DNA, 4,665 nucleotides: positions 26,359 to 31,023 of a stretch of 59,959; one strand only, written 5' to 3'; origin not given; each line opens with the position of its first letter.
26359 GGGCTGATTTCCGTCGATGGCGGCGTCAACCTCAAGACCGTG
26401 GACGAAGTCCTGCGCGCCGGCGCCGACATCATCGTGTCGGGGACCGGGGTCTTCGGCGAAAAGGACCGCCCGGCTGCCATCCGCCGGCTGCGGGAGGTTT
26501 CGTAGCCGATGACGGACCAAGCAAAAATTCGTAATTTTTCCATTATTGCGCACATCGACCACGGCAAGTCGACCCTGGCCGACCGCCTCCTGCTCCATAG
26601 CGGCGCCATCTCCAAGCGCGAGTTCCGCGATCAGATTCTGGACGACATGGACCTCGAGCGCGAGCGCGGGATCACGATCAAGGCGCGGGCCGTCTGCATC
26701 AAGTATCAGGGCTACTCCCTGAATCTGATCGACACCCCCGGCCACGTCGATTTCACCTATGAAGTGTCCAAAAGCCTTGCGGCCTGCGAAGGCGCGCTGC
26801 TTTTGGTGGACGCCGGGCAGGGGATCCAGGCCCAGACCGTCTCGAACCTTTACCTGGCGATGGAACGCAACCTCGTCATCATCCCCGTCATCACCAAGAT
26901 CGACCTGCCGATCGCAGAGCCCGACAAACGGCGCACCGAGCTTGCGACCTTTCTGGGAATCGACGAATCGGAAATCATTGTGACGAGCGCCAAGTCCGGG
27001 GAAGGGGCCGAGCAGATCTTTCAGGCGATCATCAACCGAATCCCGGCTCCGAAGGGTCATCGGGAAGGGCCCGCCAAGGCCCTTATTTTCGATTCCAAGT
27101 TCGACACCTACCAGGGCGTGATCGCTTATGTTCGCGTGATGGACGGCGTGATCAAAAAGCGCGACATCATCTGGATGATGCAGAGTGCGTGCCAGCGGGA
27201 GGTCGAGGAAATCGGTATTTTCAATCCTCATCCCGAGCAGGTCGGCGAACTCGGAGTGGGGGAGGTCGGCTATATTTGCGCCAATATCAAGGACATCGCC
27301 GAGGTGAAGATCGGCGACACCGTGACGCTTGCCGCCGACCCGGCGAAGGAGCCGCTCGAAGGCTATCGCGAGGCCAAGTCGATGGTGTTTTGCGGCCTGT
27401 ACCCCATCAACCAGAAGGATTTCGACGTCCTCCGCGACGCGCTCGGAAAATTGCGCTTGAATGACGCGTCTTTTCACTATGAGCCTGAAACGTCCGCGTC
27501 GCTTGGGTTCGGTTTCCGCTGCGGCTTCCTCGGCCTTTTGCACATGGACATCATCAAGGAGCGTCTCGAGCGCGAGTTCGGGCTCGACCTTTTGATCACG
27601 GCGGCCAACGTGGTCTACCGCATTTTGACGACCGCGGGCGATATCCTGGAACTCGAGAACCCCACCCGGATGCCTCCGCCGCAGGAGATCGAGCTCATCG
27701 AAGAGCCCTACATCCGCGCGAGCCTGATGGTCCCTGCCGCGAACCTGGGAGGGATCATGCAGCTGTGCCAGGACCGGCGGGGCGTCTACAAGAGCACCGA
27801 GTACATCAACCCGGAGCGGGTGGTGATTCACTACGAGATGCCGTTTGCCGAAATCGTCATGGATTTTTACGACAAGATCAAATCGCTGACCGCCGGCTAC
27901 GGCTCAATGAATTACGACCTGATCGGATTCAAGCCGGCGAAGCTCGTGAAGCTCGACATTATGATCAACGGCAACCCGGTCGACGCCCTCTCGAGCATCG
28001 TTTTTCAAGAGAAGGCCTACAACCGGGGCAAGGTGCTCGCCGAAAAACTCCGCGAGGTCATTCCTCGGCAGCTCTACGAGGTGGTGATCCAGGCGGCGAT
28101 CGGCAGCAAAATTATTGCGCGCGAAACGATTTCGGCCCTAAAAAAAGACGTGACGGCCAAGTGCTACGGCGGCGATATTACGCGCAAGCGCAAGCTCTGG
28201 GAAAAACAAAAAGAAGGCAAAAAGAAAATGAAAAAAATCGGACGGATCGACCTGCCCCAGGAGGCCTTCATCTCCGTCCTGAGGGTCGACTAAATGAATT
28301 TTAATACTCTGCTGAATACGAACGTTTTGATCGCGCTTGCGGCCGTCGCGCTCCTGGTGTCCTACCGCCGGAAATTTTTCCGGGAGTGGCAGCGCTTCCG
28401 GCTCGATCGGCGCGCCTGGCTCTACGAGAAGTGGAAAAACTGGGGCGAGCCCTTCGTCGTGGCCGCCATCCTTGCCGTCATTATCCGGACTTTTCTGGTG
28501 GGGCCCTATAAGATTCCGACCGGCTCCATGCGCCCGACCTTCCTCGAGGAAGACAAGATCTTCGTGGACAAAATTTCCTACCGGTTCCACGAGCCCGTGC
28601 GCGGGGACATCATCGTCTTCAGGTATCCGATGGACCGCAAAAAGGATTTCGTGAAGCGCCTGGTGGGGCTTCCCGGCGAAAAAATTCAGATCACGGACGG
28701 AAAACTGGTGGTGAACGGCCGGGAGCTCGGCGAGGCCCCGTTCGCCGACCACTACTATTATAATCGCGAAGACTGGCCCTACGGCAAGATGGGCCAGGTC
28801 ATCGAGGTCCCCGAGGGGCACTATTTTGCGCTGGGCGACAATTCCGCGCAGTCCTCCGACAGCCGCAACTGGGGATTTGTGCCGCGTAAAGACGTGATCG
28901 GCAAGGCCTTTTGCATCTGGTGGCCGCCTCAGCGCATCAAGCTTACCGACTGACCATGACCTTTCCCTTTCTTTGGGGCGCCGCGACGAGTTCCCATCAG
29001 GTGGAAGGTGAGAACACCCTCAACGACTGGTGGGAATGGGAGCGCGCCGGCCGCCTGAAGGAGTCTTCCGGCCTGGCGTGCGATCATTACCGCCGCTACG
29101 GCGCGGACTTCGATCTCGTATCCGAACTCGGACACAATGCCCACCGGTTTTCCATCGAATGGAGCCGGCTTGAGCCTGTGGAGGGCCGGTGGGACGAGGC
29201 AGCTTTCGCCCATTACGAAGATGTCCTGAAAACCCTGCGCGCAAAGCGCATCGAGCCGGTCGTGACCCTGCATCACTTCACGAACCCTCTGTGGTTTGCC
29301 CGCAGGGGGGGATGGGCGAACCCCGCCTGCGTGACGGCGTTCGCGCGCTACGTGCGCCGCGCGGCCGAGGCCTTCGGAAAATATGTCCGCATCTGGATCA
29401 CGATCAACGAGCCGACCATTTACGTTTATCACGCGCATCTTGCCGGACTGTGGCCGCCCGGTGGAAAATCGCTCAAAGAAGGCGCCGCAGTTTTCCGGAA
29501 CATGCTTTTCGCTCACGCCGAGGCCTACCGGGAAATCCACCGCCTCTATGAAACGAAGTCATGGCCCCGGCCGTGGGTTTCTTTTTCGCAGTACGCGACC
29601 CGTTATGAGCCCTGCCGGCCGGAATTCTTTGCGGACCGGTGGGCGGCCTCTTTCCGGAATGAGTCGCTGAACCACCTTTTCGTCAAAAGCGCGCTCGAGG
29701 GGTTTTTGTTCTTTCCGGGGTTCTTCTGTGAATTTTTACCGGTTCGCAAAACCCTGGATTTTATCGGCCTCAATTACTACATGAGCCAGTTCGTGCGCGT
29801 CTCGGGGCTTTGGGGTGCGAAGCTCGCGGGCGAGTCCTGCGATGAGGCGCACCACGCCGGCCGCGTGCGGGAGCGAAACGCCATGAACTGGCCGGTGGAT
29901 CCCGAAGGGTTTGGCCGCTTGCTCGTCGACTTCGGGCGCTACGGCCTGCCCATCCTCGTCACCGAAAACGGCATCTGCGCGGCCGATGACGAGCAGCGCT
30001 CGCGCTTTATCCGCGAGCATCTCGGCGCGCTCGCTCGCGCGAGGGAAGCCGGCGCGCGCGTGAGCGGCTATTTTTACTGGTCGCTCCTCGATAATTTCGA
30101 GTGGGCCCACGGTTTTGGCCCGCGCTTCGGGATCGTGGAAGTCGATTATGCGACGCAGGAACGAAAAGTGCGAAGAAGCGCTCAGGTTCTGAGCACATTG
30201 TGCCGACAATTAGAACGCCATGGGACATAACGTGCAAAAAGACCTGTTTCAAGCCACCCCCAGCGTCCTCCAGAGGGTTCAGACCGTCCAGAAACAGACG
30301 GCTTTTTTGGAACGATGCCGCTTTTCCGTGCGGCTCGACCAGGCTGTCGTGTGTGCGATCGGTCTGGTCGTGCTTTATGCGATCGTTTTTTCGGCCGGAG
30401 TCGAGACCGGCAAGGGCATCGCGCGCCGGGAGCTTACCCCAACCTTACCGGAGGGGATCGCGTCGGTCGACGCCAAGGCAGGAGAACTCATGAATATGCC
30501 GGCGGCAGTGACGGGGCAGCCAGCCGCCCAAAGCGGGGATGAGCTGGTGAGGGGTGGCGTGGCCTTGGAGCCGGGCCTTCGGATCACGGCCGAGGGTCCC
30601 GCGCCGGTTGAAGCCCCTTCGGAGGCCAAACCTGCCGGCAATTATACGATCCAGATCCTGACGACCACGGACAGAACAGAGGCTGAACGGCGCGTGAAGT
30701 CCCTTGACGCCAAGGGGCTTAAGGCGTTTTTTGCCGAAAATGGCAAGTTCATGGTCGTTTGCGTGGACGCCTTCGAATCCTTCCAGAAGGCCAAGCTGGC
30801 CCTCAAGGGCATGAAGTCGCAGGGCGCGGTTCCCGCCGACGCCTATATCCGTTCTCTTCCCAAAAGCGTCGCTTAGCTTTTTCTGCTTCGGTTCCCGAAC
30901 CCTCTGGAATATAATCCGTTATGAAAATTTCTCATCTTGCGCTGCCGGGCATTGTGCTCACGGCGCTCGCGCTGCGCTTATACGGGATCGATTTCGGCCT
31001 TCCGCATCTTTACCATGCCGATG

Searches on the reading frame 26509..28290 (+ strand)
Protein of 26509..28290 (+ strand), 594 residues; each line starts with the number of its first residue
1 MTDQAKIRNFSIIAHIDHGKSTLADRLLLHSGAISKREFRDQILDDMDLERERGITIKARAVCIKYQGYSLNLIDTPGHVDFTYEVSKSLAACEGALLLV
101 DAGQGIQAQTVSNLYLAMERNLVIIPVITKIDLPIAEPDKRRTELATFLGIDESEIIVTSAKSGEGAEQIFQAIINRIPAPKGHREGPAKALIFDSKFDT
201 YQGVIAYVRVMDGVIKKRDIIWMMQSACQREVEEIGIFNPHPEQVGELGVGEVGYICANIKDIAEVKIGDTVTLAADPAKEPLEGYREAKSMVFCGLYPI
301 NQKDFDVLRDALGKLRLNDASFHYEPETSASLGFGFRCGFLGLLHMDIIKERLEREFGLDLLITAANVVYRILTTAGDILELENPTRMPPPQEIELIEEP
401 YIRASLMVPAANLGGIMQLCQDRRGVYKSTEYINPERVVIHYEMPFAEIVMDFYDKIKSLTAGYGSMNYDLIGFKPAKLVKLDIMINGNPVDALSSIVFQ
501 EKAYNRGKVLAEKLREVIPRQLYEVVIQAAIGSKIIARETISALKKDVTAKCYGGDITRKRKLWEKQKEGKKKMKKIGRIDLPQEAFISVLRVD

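Call 7: search_protein_families(library=pfam, proteins=[window:26509-28290:+], max_evalue=0.01)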
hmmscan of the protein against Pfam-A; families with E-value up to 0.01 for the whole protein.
window:26509-28290:+ (594 aa): 8 families
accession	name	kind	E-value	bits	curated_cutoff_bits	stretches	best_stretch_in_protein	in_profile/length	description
PF00009.33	GTP_EFTU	-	2.2e-53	181.1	26.5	1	6-179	2-187/188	Elongation factor Tu GTP binding domain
PF06421.17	LepA_C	-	5.9e-49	165.1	29.7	1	486-592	1-107/107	GTP-binding protein LepA C-terminus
PF00679.30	EFG_C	-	5.8e-20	71.6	27.9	1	397-483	2-87/89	Elongation factor G C-terminus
PF03144.31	GTP_EFTU_D2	-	1.1e-09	39.1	30.3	1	203-273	1-73/73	Elongation factor Tu domain 2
PF22042.2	EF-G_D2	-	9.8e-07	29.2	27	1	188-273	1-82/84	Elongation factor G domain 2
PF14492.12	EFG_III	-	6.4e-05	23.4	27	1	290-362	3-72/75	Elongation Factor G, domain III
PF01926.29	MMR_HSR1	-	0.00021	21.8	21.9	1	18-117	10-102/113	50S ribosome-binding GTPase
PF00071.28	Ras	-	0.0045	17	21.6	1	54-178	33-160/162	Ras family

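Call 51: find_homologous_proteins(query=window:26509-28290:+, max_evalue=1e-100)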
Query window:26509-28290:+ (594 aa): 8000 proteins with E <= 1e-100 among 8000 candidates; the best 120 are listed.
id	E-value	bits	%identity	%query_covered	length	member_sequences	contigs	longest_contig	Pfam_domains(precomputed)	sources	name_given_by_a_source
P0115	0.0e+0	1327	100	100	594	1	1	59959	PF00679.31,PF06421.18,PF00009.34,PF03144.32,PF22042.3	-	-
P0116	0.0e+0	1151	86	100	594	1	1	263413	PF00679.31,PF06421.18,PF00009.34,PF03144.32,PF22042.3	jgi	jgi:GTP-binding protein LepA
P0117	0.0e+0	1139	85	100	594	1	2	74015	PF00679.31,PF06421.18,PF00009.34,PF03144.32,PF22042.3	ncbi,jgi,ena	jgi:GTP-binding protein LepA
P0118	0.0e+0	1138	85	100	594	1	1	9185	PF00679.31,PF06421.18,PF00009.34,PF03144.32,PF22042.3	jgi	jgi:GTP-binding protein LepA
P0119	0.0e+0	1046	78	100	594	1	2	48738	PF01926.30,PF00679.31,PF06421.18,PF00009.34,PF03144.32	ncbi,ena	-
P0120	0.0e+0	1044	78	100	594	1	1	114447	PF00679.31,PF06421.18,PF00009.34,PF03144.32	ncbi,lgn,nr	ncbi:MAG: elongation factor 4 [Candidatus Omnitrophica bacterium]|nr:elongation factor 4 [Candidatus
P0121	0.0e+0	1043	79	100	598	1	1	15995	PF00679.31,PF06421.18,PF00009.34,PF03144.32,PF22042.3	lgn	-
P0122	0.0e+0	1041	76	100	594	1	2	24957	PF00679.31,PF06421.18,PF00009.34,PF03144.32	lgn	-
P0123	0.0e+0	1035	78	100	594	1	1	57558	PF00679.31,PF06421.18,PF00009.34,PF03144.32,PF22042.3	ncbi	-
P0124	0.0e+0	1032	77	100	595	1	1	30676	PF00679.31,PF06421.18,PF00009.34,PF03144.32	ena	-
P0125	0.0e+0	1029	76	100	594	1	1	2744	PF00679.31,PF06421.18,PF00009.34,PF03144.32,PF22042.3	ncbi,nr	ncbi:MAG TPA: translation elongation factor 4 [bacterium]|nr:translation elongation factor 4 [bacter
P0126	0.0e+0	1028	76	100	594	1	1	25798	PF01926.30,PF00679.31,PF06421.18,PF00009.34,PF03144.32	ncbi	-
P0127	0.0e+0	1028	75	100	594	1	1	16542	PF00679.31,PF06421.18,PF00009.34,PF03144.32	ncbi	-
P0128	0.0e+0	1028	77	100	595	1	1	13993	PF00679.31,PF06421.18,PF00009.34,PF03144.32,PF22042.3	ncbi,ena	-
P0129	0.0e+0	1026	77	100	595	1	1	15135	PF00679.31,PF06421.18,PF00009.34,PF03144.32,PF22042.3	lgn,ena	-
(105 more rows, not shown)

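Call 53: find_encoding_contigs(protein=P0116, flank=10000, max_places=1)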
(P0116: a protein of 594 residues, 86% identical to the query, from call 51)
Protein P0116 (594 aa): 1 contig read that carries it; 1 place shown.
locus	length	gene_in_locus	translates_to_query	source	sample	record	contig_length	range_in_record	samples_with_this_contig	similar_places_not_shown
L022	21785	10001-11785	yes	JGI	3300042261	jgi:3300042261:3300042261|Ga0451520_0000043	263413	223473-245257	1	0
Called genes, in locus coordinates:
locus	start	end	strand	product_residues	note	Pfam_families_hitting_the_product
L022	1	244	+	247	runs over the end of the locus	PF03372:Exo_endo_phos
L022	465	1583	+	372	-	PF16491:Peptidase_M48_N, PF05569:Peptidase_M56 (weak), PF01435:Peptidase_M48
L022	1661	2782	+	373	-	PF25063:ARM_TT21_C (weak), PF13485:Peptidase_MA_2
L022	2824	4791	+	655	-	PF13584:BatD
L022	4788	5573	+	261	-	PF13414:TPR_11 (faint), PF13432:TPR_16, PF00515:TPR_1, PF07719:TPR_2 (weak), PF13181:TPR_8 (weak)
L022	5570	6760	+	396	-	PF00291:PALP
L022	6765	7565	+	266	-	PF00290:Trp_syntA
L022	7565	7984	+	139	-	PF03652:RuvX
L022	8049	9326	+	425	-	PF00675:Peptidase_M16, PF05193:Peptidase_M16_C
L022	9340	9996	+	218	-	PF00834:Ribul_P_3_epim, PF00215:OMPdecase (faint)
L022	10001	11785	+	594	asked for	PF00009:GTP_EFTU, PF03144:GTP_EFTU_D2, PF22042:EF-G_D2, PF00679:EFG_C, PF06421:LepA_C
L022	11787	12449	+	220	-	PF10502:Peptidase_S26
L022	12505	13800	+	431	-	PF00232:Glyco_hydro_1, PF00150:Cellulase (faint), PF00232:Glyco_hydro_1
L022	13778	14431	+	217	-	PF05036:SPOR (weak)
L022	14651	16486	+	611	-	PF02366:PMT, PF13231:PMT_2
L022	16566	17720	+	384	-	PF13472:Lipase_GDSL_2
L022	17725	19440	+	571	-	PF13231:PMT_2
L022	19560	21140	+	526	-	PF02310:B12-binding, PF04055:Radical_SAM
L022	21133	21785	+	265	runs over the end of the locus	PF00535:Glycos_transf_2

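Call 54: find_encoding_contigs(protein=P0120, flank=10000, max_places=1)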
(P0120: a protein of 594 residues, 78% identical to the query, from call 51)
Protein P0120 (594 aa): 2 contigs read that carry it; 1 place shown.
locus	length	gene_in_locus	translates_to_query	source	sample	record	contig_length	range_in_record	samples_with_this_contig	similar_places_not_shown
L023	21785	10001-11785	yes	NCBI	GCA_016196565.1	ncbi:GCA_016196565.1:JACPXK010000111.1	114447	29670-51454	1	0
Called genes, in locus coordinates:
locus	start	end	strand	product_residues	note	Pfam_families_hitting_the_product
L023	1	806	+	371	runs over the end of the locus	PF16491:Peptidase_M48_N, PF05569:Peptidase_M56 (weak), PF01435:Peptidase_M48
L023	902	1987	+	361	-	PF13485:Peptidase_MA_2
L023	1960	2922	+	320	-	-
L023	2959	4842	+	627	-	PF13584:BatD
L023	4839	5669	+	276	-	PF06347:SH3_4 (faint), PF08239:SH3_3 (weak)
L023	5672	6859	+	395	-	PF00291:PALP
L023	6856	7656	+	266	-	PF00290:Trp_syntA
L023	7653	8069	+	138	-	PF03652:RuvX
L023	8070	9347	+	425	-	PF00675:Peptidase_M16, PF05193:Peptidase_M16_C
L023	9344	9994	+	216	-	PF00834:Ribul_P_3_epim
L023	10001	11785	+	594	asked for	PF00009:GTP_EFTU, PF03144:GTP_EFTU_D2, PF00679:EFG_C, PF06421:LepA_C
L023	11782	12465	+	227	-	PF10502:Peptidase_S26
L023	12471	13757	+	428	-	PF00232:Glyco_hydro_1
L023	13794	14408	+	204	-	PF05036:SPOR (weak)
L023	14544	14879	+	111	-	-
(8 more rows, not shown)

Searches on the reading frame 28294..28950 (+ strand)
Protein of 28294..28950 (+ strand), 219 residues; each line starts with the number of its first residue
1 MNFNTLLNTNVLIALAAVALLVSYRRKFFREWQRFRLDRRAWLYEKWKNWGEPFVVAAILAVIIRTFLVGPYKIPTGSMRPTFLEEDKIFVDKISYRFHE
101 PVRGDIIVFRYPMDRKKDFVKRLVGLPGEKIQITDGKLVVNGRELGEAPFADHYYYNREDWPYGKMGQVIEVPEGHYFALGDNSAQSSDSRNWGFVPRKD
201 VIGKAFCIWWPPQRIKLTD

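Call 7: search_protein_families(library=pfam, proteins=[window:28294-28950:+], max_evalue=0.01)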
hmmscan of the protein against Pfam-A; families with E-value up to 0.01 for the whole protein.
window:28294-28950:+ (219 aa): 1 family
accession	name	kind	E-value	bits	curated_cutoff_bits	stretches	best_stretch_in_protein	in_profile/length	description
PF10502.14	Peptidase_S26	-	5.1e-55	186.4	22.9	1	47-210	1-168/168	Signal peptidase, peptidase S26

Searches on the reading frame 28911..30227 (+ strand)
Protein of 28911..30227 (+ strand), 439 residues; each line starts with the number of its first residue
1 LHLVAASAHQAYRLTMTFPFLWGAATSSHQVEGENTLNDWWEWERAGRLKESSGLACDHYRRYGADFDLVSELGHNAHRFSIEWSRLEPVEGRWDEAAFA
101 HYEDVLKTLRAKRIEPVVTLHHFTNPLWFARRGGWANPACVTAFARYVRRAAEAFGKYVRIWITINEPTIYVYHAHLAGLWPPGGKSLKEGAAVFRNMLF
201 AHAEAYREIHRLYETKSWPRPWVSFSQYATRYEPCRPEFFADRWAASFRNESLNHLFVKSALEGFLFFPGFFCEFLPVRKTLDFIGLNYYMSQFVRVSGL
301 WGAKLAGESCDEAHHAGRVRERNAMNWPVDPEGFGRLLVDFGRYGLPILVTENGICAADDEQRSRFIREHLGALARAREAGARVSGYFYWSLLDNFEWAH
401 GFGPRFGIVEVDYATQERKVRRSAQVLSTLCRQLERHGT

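Call 7: search_protein_families(library=pfam, proteins=[window:28911-30227:+], max_evalue=0.01)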
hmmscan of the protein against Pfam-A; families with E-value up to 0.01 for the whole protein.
window:28911-30227:+ (439 aa): 3 families
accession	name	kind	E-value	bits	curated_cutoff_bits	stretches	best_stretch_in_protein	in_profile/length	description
PF00232.24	Glyco_hydro_1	-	4.1e-80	269.9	22.6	2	19-262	6-254/453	Glycosyl hydrolase family 1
PF00150.24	Cellulase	-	0.00068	19.6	23.5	1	63-169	23-131/272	Cellulase (glycosyl hydrolase family 5)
PF02449.21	Glyco_hydro_42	-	0.0061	16.4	21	0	65-131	14-78/376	Beta-galactosidase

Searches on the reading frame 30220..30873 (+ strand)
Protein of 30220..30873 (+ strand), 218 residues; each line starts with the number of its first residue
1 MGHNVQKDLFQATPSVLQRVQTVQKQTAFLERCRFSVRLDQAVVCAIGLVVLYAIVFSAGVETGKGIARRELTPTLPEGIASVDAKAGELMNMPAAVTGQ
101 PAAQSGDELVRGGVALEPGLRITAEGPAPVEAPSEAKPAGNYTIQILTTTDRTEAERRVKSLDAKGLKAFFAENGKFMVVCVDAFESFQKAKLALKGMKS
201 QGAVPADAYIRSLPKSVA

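Call 7: search_protein_families(library=pfam, proteins=[window:30220-30873:+], max_evalue=0.01)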
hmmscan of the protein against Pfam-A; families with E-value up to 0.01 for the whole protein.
window:30220-30873:+ (218 aa): 1 family
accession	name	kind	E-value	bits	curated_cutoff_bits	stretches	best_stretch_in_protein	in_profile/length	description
PF05036.18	SPOR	-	2.1e-06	28.4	21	1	139-202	2-69/76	SPOR domain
